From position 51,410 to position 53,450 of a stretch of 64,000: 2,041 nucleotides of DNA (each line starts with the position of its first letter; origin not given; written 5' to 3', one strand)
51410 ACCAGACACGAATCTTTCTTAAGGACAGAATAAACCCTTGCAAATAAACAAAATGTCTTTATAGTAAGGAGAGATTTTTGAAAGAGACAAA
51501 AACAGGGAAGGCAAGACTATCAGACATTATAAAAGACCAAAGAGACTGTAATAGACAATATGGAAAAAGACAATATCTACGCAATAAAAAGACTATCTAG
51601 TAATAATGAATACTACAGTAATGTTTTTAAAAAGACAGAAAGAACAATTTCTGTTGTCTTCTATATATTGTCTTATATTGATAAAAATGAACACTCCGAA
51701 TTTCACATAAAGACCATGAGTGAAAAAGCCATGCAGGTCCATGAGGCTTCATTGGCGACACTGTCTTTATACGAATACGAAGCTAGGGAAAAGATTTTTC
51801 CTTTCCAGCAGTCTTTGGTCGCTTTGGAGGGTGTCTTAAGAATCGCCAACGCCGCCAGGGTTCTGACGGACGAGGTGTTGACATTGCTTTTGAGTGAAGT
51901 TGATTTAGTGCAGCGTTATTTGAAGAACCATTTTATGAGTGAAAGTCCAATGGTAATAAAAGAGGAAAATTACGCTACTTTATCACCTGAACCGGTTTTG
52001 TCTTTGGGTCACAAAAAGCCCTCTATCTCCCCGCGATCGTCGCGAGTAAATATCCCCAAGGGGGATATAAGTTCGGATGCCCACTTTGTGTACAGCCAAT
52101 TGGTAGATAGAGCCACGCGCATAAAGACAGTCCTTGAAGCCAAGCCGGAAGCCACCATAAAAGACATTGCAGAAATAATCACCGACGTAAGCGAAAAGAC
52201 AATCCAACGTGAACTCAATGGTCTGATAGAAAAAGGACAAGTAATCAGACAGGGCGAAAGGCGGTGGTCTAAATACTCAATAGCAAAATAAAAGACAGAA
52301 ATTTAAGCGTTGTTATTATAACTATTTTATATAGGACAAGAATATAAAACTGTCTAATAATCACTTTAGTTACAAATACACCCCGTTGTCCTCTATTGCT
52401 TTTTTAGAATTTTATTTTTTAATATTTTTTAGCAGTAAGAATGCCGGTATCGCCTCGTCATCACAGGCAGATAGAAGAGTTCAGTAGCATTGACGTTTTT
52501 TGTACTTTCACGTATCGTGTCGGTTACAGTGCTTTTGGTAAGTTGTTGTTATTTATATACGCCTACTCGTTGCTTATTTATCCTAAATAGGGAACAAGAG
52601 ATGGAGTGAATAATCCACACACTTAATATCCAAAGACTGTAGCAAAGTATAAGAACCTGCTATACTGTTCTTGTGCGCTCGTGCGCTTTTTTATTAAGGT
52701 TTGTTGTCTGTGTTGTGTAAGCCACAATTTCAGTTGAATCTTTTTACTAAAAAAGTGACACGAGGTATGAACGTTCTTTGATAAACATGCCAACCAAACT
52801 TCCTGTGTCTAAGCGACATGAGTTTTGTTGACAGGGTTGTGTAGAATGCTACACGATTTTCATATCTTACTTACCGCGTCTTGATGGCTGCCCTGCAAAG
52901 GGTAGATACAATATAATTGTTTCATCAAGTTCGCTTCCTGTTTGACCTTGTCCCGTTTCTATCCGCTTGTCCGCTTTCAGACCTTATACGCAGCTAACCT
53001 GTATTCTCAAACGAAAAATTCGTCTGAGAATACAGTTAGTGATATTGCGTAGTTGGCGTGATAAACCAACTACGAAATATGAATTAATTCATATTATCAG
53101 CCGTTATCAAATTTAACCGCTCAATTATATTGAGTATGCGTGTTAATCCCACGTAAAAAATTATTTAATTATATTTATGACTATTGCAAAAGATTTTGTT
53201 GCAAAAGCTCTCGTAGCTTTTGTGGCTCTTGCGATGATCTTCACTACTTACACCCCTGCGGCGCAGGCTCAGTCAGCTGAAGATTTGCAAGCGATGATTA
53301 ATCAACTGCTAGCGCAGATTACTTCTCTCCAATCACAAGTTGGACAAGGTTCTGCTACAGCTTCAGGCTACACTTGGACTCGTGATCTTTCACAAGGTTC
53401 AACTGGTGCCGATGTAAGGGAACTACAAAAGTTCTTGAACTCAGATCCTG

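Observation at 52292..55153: Highly expressed-looking, Cys-free secreted protein (S-layer candidate) behind an 885-nt structured leader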

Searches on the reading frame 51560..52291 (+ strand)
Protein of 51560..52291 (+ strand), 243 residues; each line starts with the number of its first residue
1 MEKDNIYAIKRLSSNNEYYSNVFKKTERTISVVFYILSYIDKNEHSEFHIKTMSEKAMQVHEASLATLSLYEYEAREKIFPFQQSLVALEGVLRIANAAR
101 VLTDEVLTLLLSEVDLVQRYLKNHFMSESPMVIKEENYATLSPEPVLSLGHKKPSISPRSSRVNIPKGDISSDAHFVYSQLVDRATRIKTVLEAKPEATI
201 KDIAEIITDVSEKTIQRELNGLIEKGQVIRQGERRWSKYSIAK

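Call 4: search_protein_families(library=pfam, proteins=[window:51560-52291:+], max_evalue=0.1)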
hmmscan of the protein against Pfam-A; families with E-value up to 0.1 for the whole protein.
window:51560-52291:+ (243 aa): 7 families
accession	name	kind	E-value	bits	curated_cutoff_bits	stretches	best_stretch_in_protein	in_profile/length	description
PF01978.25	TrmB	-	0.0017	18.6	25.6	1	194-239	19-62/68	Sugar-specific transcriptional regulator TrmB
PF08220.18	HTH_DeoR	-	0.01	16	21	1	186-230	3-46/57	DeoR-like helix-turn-helix domain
PF08279.18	HTH_11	-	0.017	15.4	25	1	186-226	3-43/55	HTH domain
PF13730.12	HTH_36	-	0.02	15.1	25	1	199-226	27-53/55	Helix-turn-helix domain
PF25213.1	HVO_A0261_N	-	0.047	14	35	1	198-233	25-59/86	HVO_A0261 N-terminal domain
PF24033.1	DUF7342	-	0.054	13.9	31.6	0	187-241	6-60/150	Family of unknown function (DUF7342)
PF12802.13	MarR_2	-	0.056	14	27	0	192-233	14-55/61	MarR family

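Call 17: search_protein_families(library=ncbifam, proteins=[window:51560-52291:+], max_evalue=0.1)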
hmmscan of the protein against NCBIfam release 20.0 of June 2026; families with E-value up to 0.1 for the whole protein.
window:51560-52291:+ (243 aa): 4 families
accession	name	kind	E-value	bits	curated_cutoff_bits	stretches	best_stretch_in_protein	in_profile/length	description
NF053606.1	Sta1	subfamily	0.0018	18.3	80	1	175-234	13-70/100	Sta1 family transcriptional regulator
TIGR01884.1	cas_HTH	subfamily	0.0022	17.4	60.2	1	184-242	143-199/202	CRISPR-associated CARF protein Csa3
NF040939.2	trans_reg_lrs14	equivalog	0.0061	16.6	90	1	188-234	27-72/103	Lrs14 family HTH-type transcriptional regulator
NF007720.0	PRK10411.1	equivalog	0.055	12.8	259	1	186-234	7-54/243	L-fucose operon activator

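Call 97: search_solved_structures(query=window:51560-52291:+, max_evalue=1)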
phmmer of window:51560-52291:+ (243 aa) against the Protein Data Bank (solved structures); distinct sequences matched with E-value up to 1: 0.

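Call 98: find_homologous_proteins(query=window:51560-52291:+, max_evalue=0.00001)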
Query window:51560-52291:+ (243 aa): 1185 proteins with E <= 0.00001 among 1714 candidates; the best 120 are listed.
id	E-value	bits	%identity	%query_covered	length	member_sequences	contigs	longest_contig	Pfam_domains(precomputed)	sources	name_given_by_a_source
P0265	1.9e-149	513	100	100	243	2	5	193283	-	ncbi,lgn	-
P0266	2.2e-116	405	80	100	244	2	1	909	-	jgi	jgi:DNA-binding transcriptional ArsR family regulator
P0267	3.6e-116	405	80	100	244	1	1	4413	-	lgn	-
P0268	4.8e-116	404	80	100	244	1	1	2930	-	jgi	jgi:DNA-binding transcriptional ArsR family regulator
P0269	5.5e-116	404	79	100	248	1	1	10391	-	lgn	-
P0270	6.7e-116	404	78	100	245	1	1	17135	-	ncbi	-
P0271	3.3e-115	401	79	100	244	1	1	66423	-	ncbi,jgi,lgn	-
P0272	3.6e-115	401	79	100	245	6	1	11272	-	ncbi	-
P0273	4.9e-115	401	78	100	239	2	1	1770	-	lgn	-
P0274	7.9e-115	400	78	100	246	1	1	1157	-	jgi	jgi:DNA-binding transcriptional ArsR family regulator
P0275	9.7e-115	400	77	100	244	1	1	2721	-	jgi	jgi:DNA-binding transcriptional ArsR family regulator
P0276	1.1e-114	400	79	100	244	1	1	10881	-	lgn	-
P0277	1.4e-114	399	78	100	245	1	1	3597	-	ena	-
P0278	1.4e-114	399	78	100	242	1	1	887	-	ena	-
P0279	2.0e-114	399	79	100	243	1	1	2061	-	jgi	-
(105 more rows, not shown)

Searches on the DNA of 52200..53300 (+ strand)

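Call 7: search_rna_families(source=window, start=52200, end=53300, threshold=evalue, max_evalue=10)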
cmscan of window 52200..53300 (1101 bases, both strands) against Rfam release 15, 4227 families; matches with E-value up to 10: 10.
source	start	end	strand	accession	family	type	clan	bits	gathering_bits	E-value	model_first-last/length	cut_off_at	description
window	52994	53039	-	RF00694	mir-137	Gene; miRNA;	CL00092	22.7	56.7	0.066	1-72/72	no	mir-137 microRNA precursor family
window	52994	53039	+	RF00694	mir-137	Gene; miRNA;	CL00092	18.7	56.7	0.83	1-72/72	no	mir-137 microRNA precursor family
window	53199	53234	+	RF00161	nos_TCE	Cis-reg;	-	16.9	60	3.4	1-64/64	no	Nanos 3' UTR translation control element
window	52646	52865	+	RF00022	GcvB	Gene;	-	16.4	42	0.6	1-204/204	no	GcvB RNA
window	52306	52365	-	RF03638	mir-1537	Gene; miRNA;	-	15.7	63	7.4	1-61/61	no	mir-1537 microRNA precursor family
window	52839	52926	-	RF02078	STnc210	Gene; sRNA;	-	14.5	100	8.3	1-179/179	no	Salmonella enterica sRNA STnc210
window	52367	52491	+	RF02110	DLEU2_6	Gene; lncRNA;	-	14.3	60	8.8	1-135/135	no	Deleted in lymphocytic leukemia 2 conserved region 6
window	52982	53058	+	RF00720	mir-317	Gene; miRNA;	-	13.4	56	7.1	1-93/93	no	mir-317 microRNA precursor family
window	52303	52406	-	RF02422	Bp1_738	Gene; sRNA;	-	12.6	45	8.5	1-208/208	no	Burkholderia sRNA Bp1_Cand738_SIPHT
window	52360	52511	+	RF02706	TeloSII_ncR30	Gene; sRNA;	-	12.2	86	4.7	1-226/226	no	TeloSII non coding RNA 30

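Call 42: build_rna_model(alignment_id=A5, structure=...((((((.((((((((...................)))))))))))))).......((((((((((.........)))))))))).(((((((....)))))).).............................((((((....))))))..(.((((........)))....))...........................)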
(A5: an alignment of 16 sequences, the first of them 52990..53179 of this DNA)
Model R1 built from alignment A5 (16 sequences, 204 columns); structure: as given.
model positions 172; base pairs 42; branch points 4; effective number of sequences 1.6; information 0.59 bits per position. Calibrated on 0.2 Mb of random sequence (short: E-values are rough).
structure used (alignment columns):
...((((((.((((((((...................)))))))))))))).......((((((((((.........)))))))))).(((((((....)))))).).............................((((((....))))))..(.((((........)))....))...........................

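Call 43: search_with_rna_model(model_id=R1, sources=[window, L002, L003, L004, L005, L006, L007, L008, L009, L010, L011, L012, L013, L014, L015, L016, L017, L018, L019, L020, L021, L022, L023, L024, L025, L026, L027, L028, L029, L030, L031, L032, L033, L034, L035, L036, L037, L038, L039, L040, L041, L042, L043, L044, L045, L046, L047, L048, L049, L050, L051, L052, L053, L054, L055, L056, L057, L058, L059, L060, L061, L062, L063, L064, L065, L066, L067, L068, L069, L070, L071, L072, L073, L074, L075, L076, L077, L078, L079, L080, L081, L082], max_evalue=0.01, make_alignment=true)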
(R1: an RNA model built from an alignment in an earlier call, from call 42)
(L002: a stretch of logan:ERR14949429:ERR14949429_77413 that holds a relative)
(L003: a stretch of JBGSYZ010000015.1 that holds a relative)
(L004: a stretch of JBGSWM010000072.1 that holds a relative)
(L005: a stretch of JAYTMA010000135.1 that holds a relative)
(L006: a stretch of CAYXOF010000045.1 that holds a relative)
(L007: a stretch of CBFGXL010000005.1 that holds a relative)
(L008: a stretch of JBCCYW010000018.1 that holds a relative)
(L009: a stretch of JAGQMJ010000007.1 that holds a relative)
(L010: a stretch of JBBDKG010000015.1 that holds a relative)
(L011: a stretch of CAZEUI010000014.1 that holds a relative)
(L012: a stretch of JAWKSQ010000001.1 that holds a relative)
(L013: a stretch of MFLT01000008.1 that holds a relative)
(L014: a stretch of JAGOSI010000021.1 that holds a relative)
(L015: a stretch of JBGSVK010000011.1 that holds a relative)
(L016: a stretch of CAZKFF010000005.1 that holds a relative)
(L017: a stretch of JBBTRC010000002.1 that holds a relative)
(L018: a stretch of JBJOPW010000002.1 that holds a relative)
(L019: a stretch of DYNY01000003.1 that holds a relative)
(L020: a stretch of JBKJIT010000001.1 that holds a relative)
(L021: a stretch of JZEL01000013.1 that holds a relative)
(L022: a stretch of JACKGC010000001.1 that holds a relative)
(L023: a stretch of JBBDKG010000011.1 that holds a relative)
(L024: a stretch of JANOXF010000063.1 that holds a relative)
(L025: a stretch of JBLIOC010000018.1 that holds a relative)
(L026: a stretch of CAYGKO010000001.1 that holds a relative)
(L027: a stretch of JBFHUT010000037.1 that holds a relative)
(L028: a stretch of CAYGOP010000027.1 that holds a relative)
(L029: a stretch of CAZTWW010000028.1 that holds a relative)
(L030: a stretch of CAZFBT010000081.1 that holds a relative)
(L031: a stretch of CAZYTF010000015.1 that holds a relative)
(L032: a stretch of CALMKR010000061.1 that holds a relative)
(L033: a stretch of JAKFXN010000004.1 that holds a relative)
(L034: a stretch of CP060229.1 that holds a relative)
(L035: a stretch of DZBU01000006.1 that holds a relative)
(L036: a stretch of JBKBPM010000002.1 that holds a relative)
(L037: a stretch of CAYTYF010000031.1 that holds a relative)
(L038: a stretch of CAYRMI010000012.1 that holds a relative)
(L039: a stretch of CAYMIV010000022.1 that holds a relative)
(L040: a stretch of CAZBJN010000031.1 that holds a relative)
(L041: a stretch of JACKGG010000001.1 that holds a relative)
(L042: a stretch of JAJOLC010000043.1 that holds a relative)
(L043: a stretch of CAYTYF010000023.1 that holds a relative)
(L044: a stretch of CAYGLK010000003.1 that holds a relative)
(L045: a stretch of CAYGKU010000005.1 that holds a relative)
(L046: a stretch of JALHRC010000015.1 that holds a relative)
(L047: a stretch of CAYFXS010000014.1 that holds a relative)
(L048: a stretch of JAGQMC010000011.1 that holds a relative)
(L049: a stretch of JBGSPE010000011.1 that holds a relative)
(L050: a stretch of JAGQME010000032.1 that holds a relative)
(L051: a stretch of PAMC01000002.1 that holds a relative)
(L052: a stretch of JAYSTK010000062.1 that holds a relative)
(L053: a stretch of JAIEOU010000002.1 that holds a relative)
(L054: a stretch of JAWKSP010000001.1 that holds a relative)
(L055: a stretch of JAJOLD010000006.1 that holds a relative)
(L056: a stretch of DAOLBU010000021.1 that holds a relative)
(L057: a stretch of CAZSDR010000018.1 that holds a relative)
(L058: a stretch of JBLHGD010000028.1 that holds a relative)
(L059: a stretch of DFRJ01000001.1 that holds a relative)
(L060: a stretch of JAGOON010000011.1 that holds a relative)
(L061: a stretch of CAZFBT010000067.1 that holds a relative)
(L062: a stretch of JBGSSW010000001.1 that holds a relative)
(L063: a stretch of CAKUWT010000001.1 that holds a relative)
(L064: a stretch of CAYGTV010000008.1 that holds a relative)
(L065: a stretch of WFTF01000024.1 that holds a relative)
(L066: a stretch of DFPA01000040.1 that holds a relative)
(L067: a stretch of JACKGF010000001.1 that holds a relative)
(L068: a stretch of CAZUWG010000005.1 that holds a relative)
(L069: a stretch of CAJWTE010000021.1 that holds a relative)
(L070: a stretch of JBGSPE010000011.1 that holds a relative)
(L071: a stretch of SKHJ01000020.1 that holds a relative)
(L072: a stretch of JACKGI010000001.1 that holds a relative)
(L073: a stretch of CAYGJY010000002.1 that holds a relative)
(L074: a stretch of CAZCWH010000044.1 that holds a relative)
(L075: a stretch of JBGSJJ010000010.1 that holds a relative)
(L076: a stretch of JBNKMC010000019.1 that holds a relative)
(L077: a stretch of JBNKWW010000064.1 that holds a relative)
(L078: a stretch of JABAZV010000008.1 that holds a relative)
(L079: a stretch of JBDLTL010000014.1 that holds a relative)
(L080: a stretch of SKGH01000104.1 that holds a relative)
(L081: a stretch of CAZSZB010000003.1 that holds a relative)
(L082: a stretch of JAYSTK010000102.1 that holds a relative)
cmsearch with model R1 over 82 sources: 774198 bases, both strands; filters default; matches with E-value up to 0.01: 74.
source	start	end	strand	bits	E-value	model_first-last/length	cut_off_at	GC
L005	3831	4003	+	181.3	1.4e-31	1-172/172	no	0.33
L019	3829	4003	+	180.7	1.8e-31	1-172/172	no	0.35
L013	3837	4003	+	178.2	5.3e-31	1-172/172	no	0.37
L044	3833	4003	+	177.2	8.4e-31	1-172/172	no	0.31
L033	3834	4003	+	175.4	1.8e-30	1-172/172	no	0.32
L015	3833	4003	+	174.4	2.8e-30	1-172/172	no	0.28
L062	3833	4003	+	174.2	3.1e-30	1-172/172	no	0.29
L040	1770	1936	+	172.3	7.1e-30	1-172/172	no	0.38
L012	3834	4003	+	170.8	1.3e-29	1-172/172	no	0.34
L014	1434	1605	+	169.7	2.2e-29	1-172/172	no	0.36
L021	3829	4003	+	166.8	7.9e-29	1-172/172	no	0.33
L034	3743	3910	+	148.3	2.6e-25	1-172/172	no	0.34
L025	3837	4003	+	145.1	1e-24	1-172/172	no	0.34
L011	3833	4003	+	144.9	1.1e-24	1-172/172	no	0.32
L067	3824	3991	+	144.4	1.4e-24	1-172/172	no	0.33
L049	3824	3994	+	142.8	2.9e-24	1-172/172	no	0.35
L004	3813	3994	+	126.8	3e-21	1-172/172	no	0.37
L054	3794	4003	+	125.7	5e-21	1-172/172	no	0.32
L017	3836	4003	+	124.4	8.9e-21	1-172/172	no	0.37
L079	3809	3997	+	122.7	1.8e-20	1-172/172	no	0.35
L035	3836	4003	+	122.6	2e-20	1-172/172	no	0.36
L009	3824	4003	+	121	3.9e-20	1-172/172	no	0.38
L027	3835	4003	+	118.6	1.1e-19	1-172/172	no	0.34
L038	3818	4003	+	118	1.5e-19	1-172/172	no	0.35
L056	3705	3862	+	117.8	1.6e-19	1-172/172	no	0.34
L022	3836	4003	+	117.1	2.1e-19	1-172/172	no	0.39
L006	2478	2720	+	115.6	4.1e-19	1-172/172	no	0.46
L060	3808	3997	+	115.3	4.7e-19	1-172/172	no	0.37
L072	3818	4003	+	112.3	1.8e-18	1-172/172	no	0.31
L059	3804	4003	+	111.3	2.7e-18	1-172/172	no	0.37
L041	3819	4003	+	107.8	1.3e-17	1-172/172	no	0.31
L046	3813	3994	+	105.7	3.1e-17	1-172/172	no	0.47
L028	3827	3994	+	105.1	4e-17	1-172/172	no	0.34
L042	3824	4003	+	102.2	1.5e-16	1-172/172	no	0.32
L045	3783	4001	+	98.9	6.2e-16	1-172/172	no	0.29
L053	3822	4009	+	98.4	7.6e-16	1-172/172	no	0.38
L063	3785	3976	+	90.1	2.9e-14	1-172/172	no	0.39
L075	3825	4003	+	89.1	4.5e-14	1-172/172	no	0.34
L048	3821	3998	+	81.1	1.5e-12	1-172/172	no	0.32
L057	1330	1503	+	78.5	4.5e-12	1-172/172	no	0.39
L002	5781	6003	+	75.9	1.4e-11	1-172/172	no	0.43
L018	3829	4003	+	72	7.7e-11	1-172/172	no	0.37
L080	3639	3850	+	71.1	1.2e-10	1-172/172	no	0.39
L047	3846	4003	+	71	1.2e-10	1-172/172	no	0.31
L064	3832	3997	+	70.2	1.7e-10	1-172/172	no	0.38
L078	3778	3997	+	68.8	3.2e-10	1-172/172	no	0.34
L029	3546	3719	+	68.5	3.6e-10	1-172/172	no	0.39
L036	3773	3943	+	67.5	5.6e-10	1-172/172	no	0.37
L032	1511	1679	+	66.1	1.1e-09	1-172/172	no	0.37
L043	3824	4003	+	65.6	1.3e-09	1-172/172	no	0.43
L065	3849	4003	+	64.1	2.5e-09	1-172/172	no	0.34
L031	3784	4003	+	59.3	2e-08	1-172/172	no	0.31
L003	3828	3979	+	59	2.3e-08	1-172/172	no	0.32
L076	3602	3741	+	58.5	2.9e-08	1-172/172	no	0.38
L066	3789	4003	+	57.2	5.2e-08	1-172/172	no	0.36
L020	3843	4001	+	53.7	2.3e-07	1-172/172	no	0.35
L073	3846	4001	+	51.2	7e-07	1-172/172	no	0.33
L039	3771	3997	+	50.4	9.8e-07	1-172/172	no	0.46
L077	3841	4003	+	48.5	2.2e-06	1-172/172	no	0.34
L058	3846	4027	+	46.4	5.6e-06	1-172/172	no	0.3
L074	3844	4024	+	45.5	8.4e-06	1-172/172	no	0.36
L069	3784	4003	+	44.6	1.3e-05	1-172/172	no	0.36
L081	3801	4003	+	44.1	1.6e-05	1-172/172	no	0.24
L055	3829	3991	+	43.4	2.1e-05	1-172/172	no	0.33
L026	3861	3997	+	41.7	4.5e-05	1-172/172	no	0.32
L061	3470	3624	+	40.2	8.6e-05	1-172/172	no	0.4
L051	3861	4001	+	38.6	0.00017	1-172/172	no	0.38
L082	3014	3181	+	37.9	0.00023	1-172/172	no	0.41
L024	3840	4013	+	31.1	0.0045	1-172/172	no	0.39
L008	3732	3943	+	31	0.0049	1-172/172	no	0.36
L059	3866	3966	-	30.3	0.0065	1-172/172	no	0.29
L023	3856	3997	+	30.1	0.007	1-172/172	no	0.35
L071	778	946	+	29.9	0.0077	1-172/172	no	0.33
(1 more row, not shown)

Alignment A6: 74 matches aligned to the model, 540 columns, each read 5' to 3' on its own strand. Consensus structure (alignment columns), stored with it:
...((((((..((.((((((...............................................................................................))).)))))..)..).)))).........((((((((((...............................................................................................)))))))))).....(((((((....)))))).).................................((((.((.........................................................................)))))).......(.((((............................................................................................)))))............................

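Call 92: search_with_rna_model(model_id=R1, sources=[L007, L010, L016, L030, L037, L050, L068, L070], max_evalue=10, filters=default)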
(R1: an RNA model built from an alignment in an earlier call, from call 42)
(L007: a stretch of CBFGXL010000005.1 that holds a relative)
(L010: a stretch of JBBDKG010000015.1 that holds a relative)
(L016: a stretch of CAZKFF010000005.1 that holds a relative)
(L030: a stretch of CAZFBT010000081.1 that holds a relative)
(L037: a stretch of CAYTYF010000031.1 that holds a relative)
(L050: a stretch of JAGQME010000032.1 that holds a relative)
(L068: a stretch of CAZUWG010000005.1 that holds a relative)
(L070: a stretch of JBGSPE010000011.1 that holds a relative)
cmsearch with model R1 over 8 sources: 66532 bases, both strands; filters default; matches with E-value up to 10: 4.
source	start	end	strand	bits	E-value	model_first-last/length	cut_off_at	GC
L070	7876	8073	-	27.8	0.0017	1-172/172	no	0.35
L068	3809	3925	+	21.9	0.022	1-172/172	no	0.36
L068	3756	3948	-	15.9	0.3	1-172/172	no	0.37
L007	1991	2137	-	13.8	0.74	1-172/172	no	0.33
